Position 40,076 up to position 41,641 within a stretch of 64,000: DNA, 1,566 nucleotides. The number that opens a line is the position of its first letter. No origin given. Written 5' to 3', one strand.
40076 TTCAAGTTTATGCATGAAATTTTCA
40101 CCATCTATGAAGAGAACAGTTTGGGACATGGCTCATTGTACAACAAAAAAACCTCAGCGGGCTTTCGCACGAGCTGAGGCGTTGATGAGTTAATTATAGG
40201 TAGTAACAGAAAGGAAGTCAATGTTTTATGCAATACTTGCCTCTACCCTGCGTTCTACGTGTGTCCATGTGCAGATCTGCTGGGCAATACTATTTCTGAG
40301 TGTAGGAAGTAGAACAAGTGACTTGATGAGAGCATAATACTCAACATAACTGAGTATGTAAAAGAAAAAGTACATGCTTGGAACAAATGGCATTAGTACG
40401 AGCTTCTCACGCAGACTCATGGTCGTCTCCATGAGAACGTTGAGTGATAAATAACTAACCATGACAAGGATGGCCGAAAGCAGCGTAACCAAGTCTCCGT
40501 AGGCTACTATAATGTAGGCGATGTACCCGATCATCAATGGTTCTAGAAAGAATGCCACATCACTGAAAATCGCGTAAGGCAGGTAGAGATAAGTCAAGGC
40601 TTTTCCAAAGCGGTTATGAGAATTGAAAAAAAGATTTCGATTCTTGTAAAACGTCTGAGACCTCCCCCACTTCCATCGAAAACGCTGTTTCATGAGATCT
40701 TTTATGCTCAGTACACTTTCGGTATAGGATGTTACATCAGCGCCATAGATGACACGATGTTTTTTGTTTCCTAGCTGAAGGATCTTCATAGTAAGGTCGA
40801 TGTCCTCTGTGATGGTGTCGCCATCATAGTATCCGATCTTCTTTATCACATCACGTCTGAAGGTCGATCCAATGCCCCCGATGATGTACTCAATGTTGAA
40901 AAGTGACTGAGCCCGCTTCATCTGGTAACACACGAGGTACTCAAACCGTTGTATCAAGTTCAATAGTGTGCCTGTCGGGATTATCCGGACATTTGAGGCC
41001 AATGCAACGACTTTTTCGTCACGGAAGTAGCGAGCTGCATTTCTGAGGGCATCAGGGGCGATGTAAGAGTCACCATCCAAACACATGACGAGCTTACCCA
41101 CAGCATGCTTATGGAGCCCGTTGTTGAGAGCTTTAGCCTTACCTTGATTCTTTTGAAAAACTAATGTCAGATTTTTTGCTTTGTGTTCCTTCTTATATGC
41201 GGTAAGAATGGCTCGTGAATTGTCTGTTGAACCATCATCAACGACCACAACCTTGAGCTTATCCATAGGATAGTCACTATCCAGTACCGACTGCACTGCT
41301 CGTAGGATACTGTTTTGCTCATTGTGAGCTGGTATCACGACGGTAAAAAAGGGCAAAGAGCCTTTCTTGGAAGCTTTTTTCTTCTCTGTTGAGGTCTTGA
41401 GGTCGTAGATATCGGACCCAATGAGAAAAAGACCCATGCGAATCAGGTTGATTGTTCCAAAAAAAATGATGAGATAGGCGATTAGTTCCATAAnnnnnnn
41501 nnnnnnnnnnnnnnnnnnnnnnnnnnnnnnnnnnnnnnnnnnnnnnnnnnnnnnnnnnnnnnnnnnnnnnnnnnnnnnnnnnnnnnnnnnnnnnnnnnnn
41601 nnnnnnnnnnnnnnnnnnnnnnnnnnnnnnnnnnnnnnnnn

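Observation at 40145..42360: Operon of a 60-aa 'sorting-signal-only' LPXTG protein, a sortase and a processive GT2 polysaccharide synthase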

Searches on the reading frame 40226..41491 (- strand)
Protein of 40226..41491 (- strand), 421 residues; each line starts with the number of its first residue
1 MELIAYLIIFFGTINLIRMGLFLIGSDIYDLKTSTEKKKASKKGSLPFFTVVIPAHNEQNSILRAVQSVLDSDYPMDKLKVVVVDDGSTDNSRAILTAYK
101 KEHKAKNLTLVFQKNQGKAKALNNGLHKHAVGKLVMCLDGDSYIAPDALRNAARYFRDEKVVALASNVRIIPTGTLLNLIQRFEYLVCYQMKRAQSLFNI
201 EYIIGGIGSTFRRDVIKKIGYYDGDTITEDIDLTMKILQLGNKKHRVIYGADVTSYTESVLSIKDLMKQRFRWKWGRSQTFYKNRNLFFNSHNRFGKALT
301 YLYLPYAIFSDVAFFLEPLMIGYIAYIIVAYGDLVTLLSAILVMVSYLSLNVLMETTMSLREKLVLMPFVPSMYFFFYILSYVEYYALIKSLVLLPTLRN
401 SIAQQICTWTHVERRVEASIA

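Call 3: search_protein_families(library=pfam, proteins=[window:40226-41491:-], max_evalue=0.01)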
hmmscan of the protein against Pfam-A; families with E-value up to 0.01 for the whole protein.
window:40226-41491:- (421 aa): 7 families
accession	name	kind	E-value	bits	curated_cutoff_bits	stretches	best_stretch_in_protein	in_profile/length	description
PF00535.33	Glycos_transf_2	-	2.8e-32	112.4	23.3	1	50-220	1-168/168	Glycosyl transferase family 2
PF13641.12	Glyco_tranf_2_3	-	1.1e-24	88.2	27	1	49-274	3-228/230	Glycosyltransferase like family 2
PF13632.12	Glyco_trans_2_3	-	5.6e-16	59.4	27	1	135-331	2-190/198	Glycosyl transferase family group 2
PF10111.15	Glyco_tranf_2_2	-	3.6e-08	33.7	27.3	1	50-155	1-105/276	Glycosyltransferase like family 2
PF13506.12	Glyco_transf_21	-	5.1e-06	26.5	21.7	1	118-274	18-173/174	Glycosyl transferase family 21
PF13704.12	Glyco_tranf_2_4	-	0.00072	20.4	27.5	1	80-145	21-85/98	Glycosyl transferase family 2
PF03552.20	Cellulose_synt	-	0.0026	16.8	24.7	0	65-89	21-45/722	Cellulose synthase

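Call 4: search_protein_families(library=ncbifam, proteins=[window:40226-41491:-], max_evalue=0.01)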
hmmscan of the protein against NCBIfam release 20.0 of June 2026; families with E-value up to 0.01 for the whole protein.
window:40226-41491:- (421 aa): 26 families (the best 25 are shown)
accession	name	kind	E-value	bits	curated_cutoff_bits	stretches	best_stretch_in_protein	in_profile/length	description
TIGR03937.1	PgaC_IcaA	equivalog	7.7e-48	163.4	422.3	1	32-397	30-386/407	poly-beta-1,6-N-acetyl-D-glucosamine synthase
TIGR03111.1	glyc2_xrt_Gpos1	hypoth_equivalog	8.2e-39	133.6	363.95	1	25-410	27-415/439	TIGR03111 family XrtG-associated glycosyltransferase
TIGR04242.1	nodulat_NodC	equivalog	1.2e-20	73.8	550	1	33-297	34-300/395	chitooligosaccharide synthase NodC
TIGR03965.1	mycofact_glyco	equivalog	1.4e-20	73.6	280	1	41-243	68-269/467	mycofactocin biosynthesis glycosyltransferase MftF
NF041875.1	EPS_EpsD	equivalog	2.7e-18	66.4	370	1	50-241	2-193/325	exopolysaccharide biosynthesis glycosyltransferase EpsD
TIGR04283.1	glyco_like_mftF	equivalog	2.5e-16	60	182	1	50-242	2-174/221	TIGR04283 family arsenosugar biosynthesis glycosyltransferase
TIGR03030.1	CelA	equivalog_domain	4.4e-16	58.1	699.1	1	37-361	121-459/714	UDP-forming cellulose synthase catalytic subunit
NF041865.1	EpsU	equivalog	1.7e-15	56.9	700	1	37-280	27-268/394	exopolysaccharide biosynthesis GT2 family glycosyltransferase EpsU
NF007482.0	PRK10073.1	equivalog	9.1e-15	54.5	423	1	47-148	6-102/334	glycosyltransferase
NF047683.1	TeichurnBiosyTuaG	equivalog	4.9e-14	52.6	400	1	47-162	6-117/252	teichuronic acid biosynthesis protein TuaG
TIGR03469.1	HpnB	hypoth_equivalog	5.7e-13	48.6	379.25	1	34-162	28-166/386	hopene-associated glycosyltransferase HpnB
NF008558.0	PRK11498.1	equivalog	3.9e-12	44.9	992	1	46-344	272-570/872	UDP-forming cellulose synthase catalytic subunit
NF038302.1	EPS_HpsE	equivalog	9.8e-12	44.5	300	1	49-168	3-124/307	hormogonium polysaccharide biosynthesis glycosyltransferase HpsE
NF007986.1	PRK10714.1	equivalog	2.1e-11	43.4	529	1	50-148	9-107/316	undecaprenyl-phosphate 4-deoxy-4-formamido-L-arabinose transferase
NF050050.1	ProtGlycPglI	equivalog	2.1e-10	40.5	500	1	47-151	2-103/306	GalNAc(5)-diNAcBac-PP-undecaprenol beta-1,3-glucosyltransferase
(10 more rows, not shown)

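Call 8: find_homologous_proteins(query=window:40226-41491:-, max_evalue=1e-10)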
Query window:40226-41491:- (421 aa): 1274 proteins with E <= 1e-10 among 8000 candidates; the best 120 are listed.
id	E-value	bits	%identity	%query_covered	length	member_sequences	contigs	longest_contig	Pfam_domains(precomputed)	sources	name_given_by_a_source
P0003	3.5e-210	716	75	100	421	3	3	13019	PF13632.13,PF10111.15,PF13506.14,PF13641.13,PF03142.22,PF00535.33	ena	-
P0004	9.2e-209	711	74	100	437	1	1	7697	PF13632.13,PF10111.15,PF13506.14,PF13641.13,PF00535.33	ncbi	-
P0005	1.1e-205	701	72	100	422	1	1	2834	PF13632.13,PF10111.15,PF13506.14,PF13641.13,PF00535.33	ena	-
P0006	2.7e-202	690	72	99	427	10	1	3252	PF13632.13,PF10111.15,PF13506.14,PF13641.13,PF00535.33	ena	-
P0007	6.3e-202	689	71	100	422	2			PF13632.13,PF10111.15,PF13506.14,PF13641.13,PF00535.33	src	-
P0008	1.1e-200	685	72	98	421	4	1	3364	PF13632.13,PF10111.15,PF13506.14,PF13641.13,PF00535.33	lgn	-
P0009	1.9e-188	644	67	98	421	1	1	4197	PF13632.13,PF10111.15,PF13641.13,PF00535.33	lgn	-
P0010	5.2e-174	597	74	83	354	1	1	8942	PF13632.13,PF10111.15,PF13506.14,PF13641.13,PF00535.33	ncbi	-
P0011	1.2e-166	572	63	98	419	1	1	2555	PF13632.13,PF10111.15,PF13641.13,PF00535.33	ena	-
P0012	5.8e-166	570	59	98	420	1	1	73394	PF13632.13,PF10111.15,PF13506.14,PF13641.13,PF00535.33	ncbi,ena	-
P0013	6.4e-166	570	60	98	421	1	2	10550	PF13632.13,PF10111.15,PF13506.14,PF13641.13,PF00535.33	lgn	-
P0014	7.5e-166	570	58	98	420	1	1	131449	PF13632.13,PF10111.15,PF13506.14,PF13641.13,PF03142.22,PF00535.33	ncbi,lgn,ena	-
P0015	3.0e-163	561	59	98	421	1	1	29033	PF13632.13,PF10111.15,PF13506.14,PF13641.13,PF00535.33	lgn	-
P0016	5.0e-163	561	60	98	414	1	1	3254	PF13632.13,PF10111.15,PF13506.14,PF13641.13,PF03142.22,PF00535.33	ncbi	-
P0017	6.1e-163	560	59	98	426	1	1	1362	PF13632.13,PF10111.15,PF13506.14,PF13641.13,PF03142.22,PF00535.33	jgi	-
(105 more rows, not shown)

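Call 10: find_encoding_contigs(protein=P0003, flank=5000, max_places=3)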
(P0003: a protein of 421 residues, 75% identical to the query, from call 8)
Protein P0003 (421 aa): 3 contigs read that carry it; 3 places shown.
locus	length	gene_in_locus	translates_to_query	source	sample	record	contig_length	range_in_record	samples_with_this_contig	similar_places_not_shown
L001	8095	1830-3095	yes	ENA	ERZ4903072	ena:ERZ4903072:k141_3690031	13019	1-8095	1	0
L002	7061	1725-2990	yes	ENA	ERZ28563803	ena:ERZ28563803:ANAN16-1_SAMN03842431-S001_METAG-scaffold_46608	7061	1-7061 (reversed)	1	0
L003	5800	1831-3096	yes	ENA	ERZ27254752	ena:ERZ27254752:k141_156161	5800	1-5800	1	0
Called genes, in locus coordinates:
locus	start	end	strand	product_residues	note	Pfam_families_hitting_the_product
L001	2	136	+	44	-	?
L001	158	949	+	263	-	-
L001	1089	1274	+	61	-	-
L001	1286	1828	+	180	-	PF04203:Sortase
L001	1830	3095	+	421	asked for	PF03142:Chitin_synth_2 (faint), PF13506:Glyco_transf_21 (faint), PF00535:Glycos_transf_2, PF10111:Glyco_tranf_2_2, PF13641:Glyco_tranf_2_3, PF13632:Glyco_trans_2_3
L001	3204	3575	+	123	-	PF07883:Cupin_2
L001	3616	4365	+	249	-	PF00106:adh_short, PF08659:KR, PF13561:adh_short_C2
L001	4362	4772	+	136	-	PF07884:VKOR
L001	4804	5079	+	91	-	PF02583:Trns_repr_metal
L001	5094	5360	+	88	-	PF18926:DUF5676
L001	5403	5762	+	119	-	PF13473:Cupredoxin_1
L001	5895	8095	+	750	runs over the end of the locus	PF00403:HMA, PF00122:E1-E2_ATPase, PF00702:Hydrolase, PF08282:Hydrolase_3 (faint)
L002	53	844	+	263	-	-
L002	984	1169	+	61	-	-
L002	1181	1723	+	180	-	PF04203:Sortase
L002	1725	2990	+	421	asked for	PF03142:Chitin_synth_2 (faint), PF13506:Glyco_transf_21 (faint), PF00535:Glycos_transf_2, PF10111:Glyco_tranf_2_2, PF13641:Glyco_tranf_2_3, PF13632:Glyco_trans_2_3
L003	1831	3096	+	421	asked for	PF03142:Chitin_synth_2 (faint), PF13506:Glyco_transf_21 (faint), PF00535:Glycos_transf_2, PF10111:Glyco_tranf_2_2, PF13641:Glyco_tranf_2_3, PF13632:Glyco_trans_2_3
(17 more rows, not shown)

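Call 11: find_encoding_contigs(protein=P0004, flank=5000, max_places=2)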
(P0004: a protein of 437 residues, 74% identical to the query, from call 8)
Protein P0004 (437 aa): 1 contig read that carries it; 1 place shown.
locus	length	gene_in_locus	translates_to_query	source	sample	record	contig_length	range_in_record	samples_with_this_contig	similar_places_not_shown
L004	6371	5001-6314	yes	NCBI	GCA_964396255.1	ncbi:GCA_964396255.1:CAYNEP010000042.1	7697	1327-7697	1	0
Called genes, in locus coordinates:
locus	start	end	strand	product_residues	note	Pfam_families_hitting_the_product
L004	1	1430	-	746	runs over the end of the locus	PF00403:HMA, PF00122:E1-E2_ATPase, PF00702:Hydrolase, PF08282:Hydrolase_3 (weak)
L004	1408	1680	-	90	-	PF02583:Trns_repr_metal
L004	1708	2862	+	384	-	PF00391:PEP-utilizers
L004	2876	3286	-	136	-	PF00892:EamA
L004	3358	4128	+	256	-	-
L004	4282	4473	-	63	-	-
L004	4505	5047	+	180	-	PF04203:Sortase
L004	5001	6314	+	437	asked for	PF13506:Glyco_transf_21 (weak), PF00535:Glycos_transf_2, PF10111:Glyco_tranf_2_2, PF13641:Glyco_tranf_2_3, PF13632:Glyco_trans_2_3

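Call 12: find_encoding_contigs(protein=P0012, flank=5000, max_places=2)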
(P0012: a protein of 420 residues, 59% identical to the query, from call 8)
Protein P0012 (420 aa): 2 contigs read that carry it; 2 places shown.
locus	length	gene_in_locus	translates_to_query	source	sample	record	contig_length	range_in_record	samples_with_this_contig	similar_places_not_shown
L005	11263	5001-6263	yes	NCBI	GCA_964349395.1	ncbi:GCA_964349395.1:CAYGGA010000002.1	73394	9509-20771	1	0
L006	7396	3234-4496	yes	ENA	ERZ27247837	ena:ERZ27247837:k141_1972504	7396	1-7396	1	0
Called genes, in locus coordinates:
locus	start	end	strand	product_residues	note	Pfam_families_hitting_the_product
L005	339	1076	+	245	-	-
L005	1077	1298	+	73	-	-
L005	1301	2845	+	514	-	PF00239:Resolvase, PF07508:Recombinase, PF13408:Zn_ribbon_recom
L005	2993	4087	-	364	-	PF04188:Mannosyl_trans2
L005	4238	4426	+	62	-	-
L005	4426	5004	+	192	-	PF04203:Sortase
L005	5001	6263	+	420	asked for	PF13506:Glyco_transf_21, PF00535:Glycos_transf_2, PF10111:Glyco_tranf_2_2, PF13641:Glyco_tranf_2_3, PF13632:Glyco_trans_2_3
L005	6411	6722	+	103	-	-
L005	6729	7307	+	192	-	PF00300:His_Phos_1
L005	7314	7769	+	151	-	PF01243:PNPOx_N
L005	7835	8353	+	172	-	-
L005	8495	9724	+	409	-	PF13185:GAF_2, PF01590:GAF, PF00512:HisKA, PF02518:HATPase_c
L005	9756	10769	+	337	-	-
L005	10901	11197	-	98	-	-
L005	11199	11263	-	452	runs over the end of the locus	-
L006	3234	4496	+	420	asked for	PF13506:Glyco_transf_21, PF00535:Glycos_transf_2, PF10111:Glyco_tranf_2_2, PF13641:Glyco_tranf_2_3, PF13632:Glyco_trans_2_3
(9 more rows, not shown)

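Call 13: find_encoding_contigs(protein=P0014, flank=5000, max_places=2)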
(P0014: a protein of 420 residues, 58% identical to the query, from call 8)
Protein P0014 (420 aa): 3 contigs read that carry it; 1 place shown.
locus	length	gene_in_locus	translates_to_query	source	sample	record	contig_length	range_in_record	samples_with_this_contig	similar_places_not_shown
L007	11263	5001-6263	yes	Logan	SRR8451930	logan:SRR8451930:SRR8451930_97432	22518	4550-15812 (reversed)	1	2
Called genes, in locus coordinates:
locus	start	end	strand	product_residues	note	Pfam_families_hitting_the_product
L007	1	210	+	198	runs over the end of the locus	PF00300:His_Phos_1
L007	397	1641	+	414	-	PF21269:TreT_GT1, PF00534:Glycos_transf_1, PF13692:Glyco_trans_1_4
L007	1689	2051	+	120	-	-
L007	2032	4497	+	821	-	PF13191:AAA_16 (faint), PF23569:NBD_SMAX1, PF00004:AAA, PF17871:AAA_lid_9, PF00158:Sigma54_activat (weak), PF07724:AAA_2, PF07728:AAA_5, PF10431:ClpB_D2-small, +2 more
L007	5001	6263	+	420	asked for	PF13506:Glyco_transf_21, PF00535:Glycos_transf_2, PF10111:Glyco_tranf_2_2, PF13641:Glyco_tranf_2_3, PF03142:Chitin_synth_2 (weak), PF13632:Glyco_trans_2_3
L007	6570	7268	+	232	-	-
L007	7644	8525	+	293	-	PF01571:GCV_T, PF08669:GCV_T_C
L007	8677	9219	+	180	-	PF28549:NDPSase_N, PF00293:NUDIX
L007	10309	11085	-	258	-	PF18900:DUF5656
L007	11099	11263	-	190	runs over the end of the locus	PF02075:RuvC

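Call 19: find_related_loci(query=A1, collection=genome_contigs, flank=4000)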
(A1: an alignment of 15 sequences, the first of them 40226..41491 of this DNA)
Query A1 (421 aa) in genome_contigs; peptide patterns used: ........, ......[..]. (x = any residue, [..] = any of these).
377 stretches matched a pattern; 94 encode a relative of the query (tblastn E <= 1e-3); the best 80 are kept; 79 distinct loci.
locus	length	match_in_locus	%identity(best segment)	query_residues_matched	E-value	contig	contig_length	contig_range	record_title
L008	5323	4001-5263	74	1-421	0e+0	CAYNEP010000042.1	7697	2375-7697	MAG TPA_asm: uncultured Gammaproteobacteria bacterium isolate binchicken_co347_65 genome assembly, contig: NODE_6115_len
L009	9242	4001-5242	59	1-414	1e-176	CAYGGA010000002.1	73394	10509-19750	MAG TPA_asm: uncultured Gammaproteobacteria bacterium isolate ERP113451_co3_23 genome assembly, contig: NODE_135_length_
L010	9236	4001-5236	59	3-414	2e-167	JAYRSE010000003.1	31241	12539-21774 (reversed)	MAG: Candidatus Paceibacterota bacterium isolate XM1_ASGE3bin.5 k141_72798, whole genome shotgun sequence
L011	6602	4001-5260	55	2-421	6e-166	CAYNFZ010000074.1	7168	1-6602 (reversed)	MAG TPA_asm: uncultured Pseudomonadales bacterium isolate SRP214966_co4_92 genome assembly, contig: NODE_13608_length_71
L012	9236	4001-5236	59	3-414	2e-164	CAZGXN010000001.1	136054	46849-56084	MAG TPA_asm: uncultured Bdellovibrionales bacterium isolate ERP113451_co1_249 genome assembly, contig: NODE_43_length_13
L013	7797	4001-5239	58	2-414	6e-164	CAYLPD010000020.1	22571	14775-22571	MAG TPA_asm: uncultured Bdellovibrionales bacterium isolate SRP170004_co1_27 genome assembly, contig: NODE_3458_length_2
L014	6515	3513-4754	57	2-414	3e-164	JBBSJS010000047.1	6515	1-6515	MAG: Candidatus Doudnabacteria bacterium isolate LS4_metabat2.068 LS4_metabat2.068_K_936667_L_6515_cov_9.0000, whole gen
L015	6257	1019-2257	58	2-414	7e-163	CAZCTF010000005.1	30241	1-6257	MAG TPA_asm: uncultured Bdellovibrionales bacterium isolate SRP342105_co2_88 genome assembly, contig: NODE_1514_length_3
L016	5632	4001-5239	57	1-414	1e-162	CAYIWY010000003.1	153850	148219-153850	MAG TPA_asm: uncultured Gammaproteobacteria bacterium isolate ERP119705_co4_291 genome assembly, contig: NODE_20_length_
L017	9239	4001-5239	56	2-414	7e-162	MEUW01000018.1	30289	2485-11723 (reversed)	MAG: candidate division WWE3 bacterium RBG_19FT_COMBO_53_11 rbg_19ft_combo_scaffold_629, whole genome shotgun sequence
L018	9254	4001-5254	56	1-415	1e-161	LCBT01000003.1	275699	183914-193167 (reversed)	MAG: Candidatus Daviesbacteria bacterium GW2011_GWA1_41_61 UU73_C0003, whole genome shotgun sequence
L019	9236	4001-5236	60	3-414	1e-161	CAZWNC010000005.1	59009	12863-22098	MAG TPA_asm: uncultured Candidatus Saccharibacteria bacterium isolate SRP286056_co1_690 genome assembly, contig: NODE_48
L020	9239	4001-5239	57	2-414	4e-158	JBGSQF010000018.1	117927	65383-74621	MAG: Candidatus Paceibacteria bacterium isolate JTS-AC323 k141_977218, whole genome shotgun sequence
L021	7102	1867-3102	57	3-414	4e-158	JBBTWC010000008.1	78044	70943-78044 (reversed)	MAG: Patescibacteria group bacterium isolate H43-bin047_1 H43_bin047_1_000000000008, whole genome shotgun sequence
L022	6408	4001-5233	55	2-414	1e-154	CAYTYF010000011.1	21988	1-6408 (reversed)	MAG TPA_asm: uncultured Candidatus Saccharibacteria bacterium isolate SRP342105_co2_33 genome assembly, contig: NODE_240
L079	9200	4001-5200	39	8-414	2e-88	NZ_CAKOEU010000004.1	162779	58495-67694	Convivina praedatoris strain LMG 32447 isolate LMG 32447, whole genome shotgun sequence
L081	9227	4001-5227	38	1-414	2e-87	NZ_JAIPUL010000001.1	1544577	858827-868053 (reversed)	Lacticaseibacillus kribbianus strain YH-lac21 contig1, whole genome shotgun sequence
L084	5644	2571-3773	37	10-414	1e-76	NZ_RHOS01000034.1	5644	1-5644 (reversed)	Companilactobacillus keshanensis strain 33-7 contig34, whole genome shotgun sequence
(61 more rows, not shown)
